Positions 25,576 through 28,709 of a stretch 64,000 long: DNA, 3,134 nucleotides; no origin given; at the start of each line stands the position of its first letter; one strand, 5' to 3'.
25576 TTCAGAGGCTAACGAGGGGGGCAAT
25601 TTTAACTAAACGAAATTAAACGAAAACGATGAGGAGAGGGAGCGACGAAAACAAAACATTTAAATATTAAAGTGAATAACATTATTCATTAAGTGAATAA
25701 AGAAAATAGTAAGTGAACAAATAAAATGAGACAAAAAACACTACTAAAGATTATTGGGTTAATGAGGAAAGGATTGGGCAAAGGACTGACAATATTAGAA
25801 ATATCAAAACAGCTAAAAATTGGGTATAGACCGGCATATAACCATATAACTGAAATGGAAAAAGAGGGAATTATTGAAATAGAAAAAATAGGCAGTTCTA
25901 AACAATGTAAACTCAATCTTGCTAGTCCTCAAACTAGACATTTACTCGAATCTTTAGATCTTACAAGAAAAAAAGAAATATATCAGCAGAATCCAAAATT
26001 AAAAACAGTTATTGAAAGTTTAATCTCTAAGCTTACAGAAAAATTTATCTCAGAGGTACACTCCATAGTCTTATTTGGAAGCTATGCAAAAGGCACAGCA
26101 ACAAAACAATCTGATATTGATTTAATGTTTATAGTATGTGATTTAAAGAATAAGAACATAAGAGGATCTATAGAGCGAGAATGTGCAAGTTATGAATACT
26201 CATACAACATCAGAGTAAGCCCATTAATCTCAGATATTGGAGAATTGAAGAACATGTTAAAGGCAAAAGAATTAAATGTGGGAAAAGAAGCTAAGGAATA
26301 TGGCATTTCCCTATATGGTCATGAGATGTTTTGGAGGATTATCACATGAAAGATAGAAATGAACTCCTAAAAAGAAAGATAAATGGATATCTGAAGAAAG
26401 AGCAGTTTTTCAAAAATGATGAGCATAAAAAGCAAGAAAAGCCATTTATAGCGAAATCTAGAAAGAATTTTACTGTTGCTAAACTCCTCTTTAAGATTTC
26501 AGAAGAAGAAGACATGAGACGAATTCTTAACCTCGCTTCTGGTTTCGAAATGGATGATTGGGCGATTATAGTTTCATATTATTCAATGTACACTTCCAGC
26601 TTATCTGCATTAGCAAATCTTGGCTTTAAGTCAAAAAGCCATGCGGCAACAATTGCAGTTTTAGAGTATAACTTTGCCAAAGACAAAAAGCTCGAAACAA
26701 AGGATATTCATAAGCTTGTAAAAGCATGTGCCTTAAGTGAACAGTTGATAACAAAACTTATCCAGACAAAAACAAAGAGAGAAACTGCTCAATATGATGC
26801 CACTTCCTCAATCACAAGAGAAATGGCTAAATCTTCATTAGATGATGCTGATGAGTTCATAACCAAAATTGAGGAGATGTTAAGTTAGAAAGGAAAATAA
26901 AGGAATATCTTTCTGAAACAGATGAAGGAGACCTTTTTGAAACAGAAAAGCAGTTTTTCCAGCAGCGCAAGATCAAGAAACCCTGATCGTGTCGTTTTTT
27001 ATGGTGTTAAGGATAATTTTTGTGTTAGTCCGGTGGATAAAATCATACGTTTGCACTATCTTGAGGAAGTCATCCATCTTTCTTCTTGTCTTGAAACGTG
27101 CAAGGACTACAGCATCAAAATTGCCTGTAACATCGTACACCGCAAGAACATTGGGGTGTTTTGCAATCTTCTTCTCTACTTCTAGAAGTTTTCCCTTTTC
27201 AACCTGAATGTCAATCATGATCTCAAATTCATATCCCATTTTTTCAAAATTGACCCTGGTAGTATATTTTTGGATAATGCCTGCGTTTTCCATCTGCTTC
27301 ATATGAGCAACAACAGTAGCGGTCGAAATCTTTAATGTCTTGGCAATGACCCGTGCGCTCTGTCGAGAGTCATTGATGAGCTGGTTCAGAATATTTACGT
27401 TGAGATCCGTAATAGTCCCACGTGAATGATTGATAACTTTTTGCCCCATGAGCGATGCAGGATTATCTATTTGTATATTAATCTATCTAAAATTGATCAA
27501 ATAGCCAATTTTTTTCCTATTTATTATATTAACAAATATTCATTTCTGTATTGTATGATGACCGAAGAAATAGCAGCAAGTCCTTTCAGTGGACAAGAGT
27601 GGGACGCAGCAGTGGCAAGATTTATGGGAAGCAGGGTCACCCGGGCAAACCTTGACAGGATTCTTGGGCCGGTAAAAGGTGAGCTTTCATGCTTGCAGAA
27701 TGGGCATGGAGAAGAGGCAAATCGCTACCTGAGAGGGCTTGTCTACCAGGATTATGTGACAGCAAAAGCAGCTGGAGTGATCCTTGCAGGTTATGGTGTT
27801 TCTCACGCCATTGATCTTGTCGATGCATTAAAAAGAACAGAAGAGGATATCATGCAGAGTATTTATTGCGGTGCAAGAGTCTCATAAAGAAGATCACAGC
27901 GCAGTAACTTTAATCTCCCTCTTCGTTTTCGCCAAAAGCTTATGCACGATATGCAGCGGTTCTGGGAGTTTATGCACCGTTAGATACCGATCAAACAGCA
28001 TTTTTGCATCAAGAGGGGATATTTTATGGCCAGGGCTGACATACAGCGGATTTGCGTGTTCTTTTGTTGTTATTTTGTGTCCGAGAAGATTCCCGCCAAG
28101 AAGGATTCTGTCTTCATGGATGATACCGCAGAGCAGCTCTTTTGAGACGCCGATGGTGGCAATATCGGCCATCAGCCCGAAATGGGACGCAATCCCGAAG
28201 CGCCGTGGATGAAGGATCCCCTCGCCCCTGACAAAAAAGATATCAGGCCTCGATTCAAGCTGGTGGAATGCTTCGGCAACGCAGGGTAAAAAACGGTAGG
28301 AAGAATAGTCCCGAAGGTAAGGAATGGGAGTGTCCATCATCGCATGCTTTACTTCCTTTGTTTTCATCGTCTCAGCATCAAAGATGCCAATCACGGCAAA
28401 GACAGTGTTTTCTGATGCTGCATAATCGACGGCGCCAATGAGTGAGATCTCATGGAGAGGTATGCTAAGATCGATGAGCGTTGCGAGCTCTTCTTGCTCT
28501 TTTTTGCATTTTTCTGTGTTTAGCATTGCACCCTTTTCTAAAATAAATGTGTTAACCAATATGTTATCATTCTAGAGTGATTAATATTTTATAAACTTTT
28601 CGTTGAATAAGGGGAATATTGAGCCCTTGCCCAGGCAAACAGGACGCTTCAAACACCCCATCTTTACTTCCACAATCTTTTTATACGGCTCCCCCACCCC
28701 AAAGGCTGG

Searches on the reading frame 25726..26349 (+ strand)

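Call 27: search_protein_families(library=pfam, proteins=[window:25726-26349:+], max_evalue=0.001)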
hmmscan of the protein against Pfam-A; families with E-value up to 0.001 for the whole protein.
window:25726-26349:+ (207 aa): 4 families
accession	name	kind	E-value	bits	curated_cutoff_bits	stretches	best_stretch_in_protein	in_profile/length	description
PF01909.29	NTP_transf_2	-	3.9e-10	40.4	21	1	100-146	5-49/93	Nucleotidyltransferase domain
PF18765.7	Polbeta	-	1.2e-09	38.7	26.9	1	103-167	6-69/93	Polymerase beta, Nucleotidyltransferase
PF22600.2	MTPAP-like_central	-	3e-05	24.6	27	1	78-142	7-69/139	Poly(A) RNA polymerase, mitochondrial-like, central palm domain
PF13412.12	HTH_24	-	0.00074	19.5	21.9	0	4-51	3-48/48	Winged helix-turn-helix DNA-binding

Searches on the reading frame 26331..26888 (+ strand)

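Call 27: search_protein_families(library=pfam, proteins=[window:26331-26888:+], max_evalue=0.001)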
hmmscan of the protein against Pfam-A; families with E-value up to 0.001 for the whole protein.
window:26331-26888:+ (185 aa): 1 family
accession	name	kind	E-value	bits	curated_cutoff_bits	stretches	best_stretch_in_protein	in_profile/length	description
PF05168.19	HEPN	-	2.5e-05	24.8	22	1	76-182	25-116/117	HEPN domain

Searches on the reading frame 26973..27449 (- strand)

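Call 27: search_protein_families(library=pfam, proteins=[window:26973-27449:-], max_evalue=0.001)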
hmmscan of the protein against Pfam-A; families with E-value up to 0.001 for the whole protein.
window:26973-27449:- (158 aa): 6 families
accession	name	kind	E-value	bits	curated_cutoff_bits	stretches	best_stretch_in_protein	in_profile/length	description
PF01037.27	AsnC_trans_reg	-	4.7e-13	49.3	25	1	79-149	1-73/73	Lrp/AsnC ligand binding domain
PF13412.12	HTH_24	-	7.1e-09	35.6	21.9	1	18-60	6-48/48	Winged helix-turn-helix DNA-binding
PF01022.26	HTH_5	-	1.7e-05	25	22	1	18-61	5-47/47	Bacterial regulatory protein, arsR family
PF13404.12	HTH_AsnC-type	-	9.4e-05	22.6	27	1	14-54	2-42/42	AsnC-type helix-turn-helix domain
PF08279.18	HTH_11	-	0.0001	22.5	25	1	20-58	5-44/55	HTH domain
PF12802.13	MarR_2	-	0.00067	20.2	27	0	13-61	3-52/61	MarR family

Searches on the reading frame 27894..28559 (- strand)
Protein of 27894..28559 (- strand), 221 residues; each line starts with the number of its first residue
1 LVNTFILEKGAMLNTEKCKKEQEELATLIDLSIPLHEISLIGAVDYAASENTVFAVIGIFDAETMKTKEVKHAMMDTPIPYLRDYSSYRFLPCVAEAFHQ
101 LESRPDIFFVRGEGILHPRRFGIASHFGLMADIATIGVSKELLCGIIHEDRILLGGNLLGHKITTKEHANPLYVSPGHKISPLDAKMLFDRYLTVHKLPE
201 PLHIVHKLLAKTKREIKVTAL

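Call 27: search_protein_families(library=pfam, proteins=[window:27894-28559:-], max_evalue=0.001)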
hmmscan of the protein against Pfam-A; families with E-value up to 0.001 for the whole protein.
window:27894-28559:- (221 aa): 1 family
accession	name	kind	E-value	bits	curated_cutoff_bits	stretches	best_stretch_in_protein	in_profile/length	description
PF04493.20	Endonuclease_5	-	6.4e-42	143.9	23.4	1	31-206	9-197/198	Endonuclease V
